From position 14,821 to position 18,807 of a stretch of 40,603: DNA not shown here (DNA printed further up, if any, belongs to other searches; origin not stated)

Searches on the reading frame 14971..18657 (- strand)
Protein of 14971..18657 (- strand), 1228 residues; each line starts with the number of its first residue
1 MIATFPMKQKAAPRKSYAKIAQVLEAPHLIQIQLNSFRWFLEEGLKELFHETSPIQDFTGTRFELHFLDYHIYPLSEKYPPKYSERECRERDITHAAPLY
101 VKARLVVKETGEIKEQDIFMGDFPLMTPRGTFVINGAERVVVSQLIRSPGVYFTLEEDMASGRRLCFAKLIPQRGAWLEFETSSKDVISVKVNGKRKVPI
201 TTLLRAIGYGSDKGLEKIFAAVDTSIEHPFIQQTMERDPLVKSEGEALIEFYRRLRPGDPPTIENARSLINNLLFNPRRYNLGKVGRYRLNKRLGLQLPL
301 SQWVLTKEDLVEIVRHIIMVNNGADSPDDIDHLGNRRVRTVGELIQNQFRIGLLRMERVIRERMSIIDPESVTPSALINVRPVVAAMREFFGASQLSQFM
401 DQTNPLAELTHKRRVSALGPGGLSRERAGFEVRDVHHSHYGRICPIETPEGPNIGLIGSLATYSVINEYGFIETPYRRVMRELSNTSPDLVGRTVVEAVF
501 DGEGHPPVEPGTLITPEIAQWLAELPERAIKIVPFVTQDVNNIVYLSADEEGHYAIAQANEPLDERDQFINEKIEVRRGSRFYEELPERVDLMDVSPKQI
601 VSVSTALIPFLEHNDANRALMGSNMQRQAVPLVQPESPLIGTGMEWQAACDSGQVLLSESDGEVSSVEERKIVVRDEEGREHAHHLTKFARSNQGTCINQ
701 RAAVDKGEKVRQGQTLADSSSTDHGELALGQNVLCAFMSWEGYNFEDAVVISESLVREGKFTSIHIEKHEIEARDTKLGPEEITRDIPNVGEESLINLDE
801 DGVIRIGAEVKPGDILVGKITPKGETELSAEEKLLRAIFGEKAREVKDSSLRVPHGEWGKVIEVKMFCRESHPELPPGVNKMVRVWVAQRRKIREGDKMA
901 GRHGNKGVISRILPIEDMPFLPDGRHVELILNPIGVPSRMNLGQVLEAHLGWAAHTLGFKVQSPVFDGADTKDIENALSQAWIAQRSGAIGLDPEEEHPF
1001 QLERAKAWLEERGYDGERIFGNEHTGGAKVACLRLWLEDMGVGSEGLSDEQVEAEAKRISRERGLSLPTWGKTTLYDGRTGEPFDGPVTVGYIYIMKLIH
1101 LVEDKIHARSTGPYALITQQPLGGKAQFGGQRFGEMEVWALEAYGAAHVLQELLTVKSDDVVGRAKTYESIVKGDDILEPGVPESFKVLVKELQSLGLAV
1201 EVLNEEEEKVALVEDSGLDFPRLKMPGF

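Call 82: search_protein_families(library=pfam, max_evalue=0.00001, proteins=[window:14971-18657:-])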
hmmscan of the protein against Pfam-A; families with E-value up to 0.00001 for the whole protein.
window:14971-18657:- (1228 aa): 6 families
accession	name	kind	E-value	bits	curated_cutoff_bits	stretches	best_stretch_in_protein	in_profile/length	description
PF00562.33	RNA_pol_Rpb2_6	-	6.8e-128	427.4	23.4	1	659-1127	3-373/373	RNA polymerase Rpb2, domain 6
PF04561.19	RNA_pol_Rpb2_2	-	4.8e-34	118.1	21.7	1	147-339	1-190/190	RNA polymerase Rpb2, domain 2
PF04565.21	RNA_pol_Rpb2_3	-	7e-30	103.4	21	1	398-465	1-67/68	RNA polymerase Rpb2, domain 3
PF04560.25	RNA_pol_Rpb2_7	-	6.1e-28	97.5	32.1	1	1129-1204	1-86/87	RNA polymerase Rpb2, domain 7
PF04563.20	RNA_pol_Rpb2_1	-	1.7e-22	80.4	28.2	1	29-383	2-201/203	RNA polymerase beta subunit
PF10385.14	RNA_pol_Rpb2_45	-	5.3e-19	68.5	28.2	1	540-596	10-66/66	RNA polymerase beta subunit external 1 domain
